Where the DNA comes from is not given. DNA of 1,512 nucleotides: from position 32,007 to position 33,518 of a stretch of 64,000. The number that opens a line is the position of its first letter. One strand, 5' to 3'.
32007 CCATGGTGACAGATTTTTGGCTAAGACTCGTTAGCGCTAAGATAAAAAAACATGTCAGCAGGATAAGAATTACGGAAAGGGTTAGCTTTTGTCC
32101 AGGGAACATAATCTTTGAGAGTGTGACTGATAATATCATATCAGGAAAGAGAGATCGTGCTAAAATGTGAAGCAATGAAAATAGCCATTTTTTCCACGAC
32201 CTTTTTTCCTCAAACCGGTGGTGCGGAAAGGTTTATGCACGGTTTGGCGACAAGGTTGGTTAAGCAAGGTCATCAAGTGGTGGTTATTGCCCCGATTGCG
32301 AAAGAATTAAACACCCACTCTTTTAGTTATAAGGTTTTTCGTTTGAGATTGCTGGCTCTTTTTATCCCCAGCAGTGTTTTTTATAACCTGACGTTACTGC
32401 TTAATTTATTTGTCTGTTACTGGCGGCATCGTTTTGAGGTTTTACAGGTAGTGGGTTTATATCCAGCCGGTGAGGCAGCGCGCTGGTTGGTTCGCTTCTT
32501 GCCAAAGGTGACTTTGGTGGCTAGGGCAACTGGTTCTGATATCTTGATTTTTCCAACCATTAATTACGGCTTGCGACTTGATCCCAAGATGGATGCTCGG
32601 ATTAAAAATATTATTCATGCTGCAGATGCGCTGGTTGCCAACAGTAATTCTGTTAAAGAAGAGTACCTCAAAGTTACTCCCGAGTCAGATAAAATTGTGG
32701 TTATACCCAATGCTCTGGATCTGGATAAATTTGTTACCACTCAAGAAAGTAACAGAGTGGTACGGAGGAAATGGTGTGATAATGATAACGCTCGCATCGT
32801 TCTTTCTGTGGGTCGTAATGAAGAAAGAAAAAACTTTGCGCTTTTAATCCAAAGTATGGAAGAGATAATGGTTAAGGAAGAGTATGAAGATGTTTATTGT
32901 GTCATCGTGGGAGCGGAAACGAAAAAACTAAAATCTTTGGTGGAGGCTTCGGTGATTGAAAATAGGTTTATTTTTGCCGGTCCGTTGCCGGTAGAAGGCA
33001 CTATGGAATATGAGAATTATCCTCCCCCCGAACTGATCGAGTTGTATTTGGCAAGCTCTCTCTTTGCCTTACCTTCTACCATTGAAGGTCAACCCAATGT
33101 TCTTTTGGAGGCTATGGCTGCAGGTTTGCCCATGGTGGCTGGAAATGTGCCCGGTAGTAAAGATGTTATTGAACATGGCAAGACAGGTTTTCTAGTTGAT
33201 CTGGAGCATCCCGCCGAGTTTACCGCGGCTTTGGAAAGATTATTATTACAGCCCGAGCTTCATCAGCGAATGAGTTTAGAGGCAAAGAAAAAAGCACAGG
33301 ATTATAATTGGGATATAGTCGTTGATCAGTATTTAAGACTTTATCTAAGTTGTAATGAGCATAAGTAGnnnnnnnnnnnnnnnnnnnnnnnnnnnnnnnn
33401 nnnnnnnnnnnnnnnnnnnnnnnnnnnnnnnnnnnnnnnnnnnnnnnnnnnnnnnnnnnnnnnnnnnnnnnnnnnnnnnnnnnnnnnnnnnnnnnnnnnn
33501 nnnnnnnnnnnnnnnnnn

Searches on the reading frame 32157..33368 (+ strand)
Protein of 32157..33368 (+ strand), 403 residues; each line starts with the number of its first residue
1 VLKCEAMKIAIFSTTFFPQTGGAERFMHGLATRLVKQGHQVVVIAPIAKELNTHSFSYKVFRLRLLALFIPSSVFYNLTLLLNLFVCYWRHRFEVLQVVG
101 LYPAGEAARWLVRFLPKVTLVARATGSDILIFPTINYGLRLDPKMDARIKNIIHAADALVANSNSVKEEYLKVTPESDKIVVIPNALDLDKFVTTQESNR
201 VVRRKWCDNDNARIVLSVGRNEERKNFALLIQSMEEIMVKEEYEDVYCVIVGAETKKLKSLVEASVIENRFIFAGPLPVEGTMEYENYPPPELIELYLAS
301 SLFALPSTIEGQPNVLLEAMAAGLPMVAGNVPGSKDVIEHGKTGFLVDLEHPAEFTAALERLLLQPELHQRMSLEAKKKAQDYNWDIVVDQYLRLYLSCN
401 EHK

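Call 10: search_protein_families(library=pfam, proteins=[window:32157-33368:+], max_evalue=0.001)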
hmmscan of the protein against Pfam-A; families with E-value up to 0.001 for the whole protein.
window:32157-33368:+ (403 aa): 6 families
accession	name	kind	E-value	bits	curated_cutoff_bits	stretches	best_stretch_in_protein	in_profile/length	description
PF00534.26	Glycos_transf_1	-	3.2e-34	118.4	26.4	1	203-378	6-171/172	Glycosyl transferases group 1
PF13692.12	Glyco_trans_1_4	-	1.1e-29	104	27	1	213-363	2-140/142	Glycosyl transferases group 1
PF13439.12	Glyco_transf_4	-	2e-17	64.2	28.5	1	21-191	2-170/170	Glycosyltransferase Family 4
PF13579.12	Glyco_trans_4_4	-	1.3e-10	42.3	29.7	1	21-185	1-157/158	Glycosyl transferase 4-like domain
PF20706.3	GT4-conflict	-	1.3e-07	31.4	26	1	154-340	145-322/385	Family 4 Glycosyltransferase in conflict systems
PF13524.12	Glyco_trans_1_2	-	0.0001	22.7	25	1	287-393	34-143/144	Glycosyl transferase-like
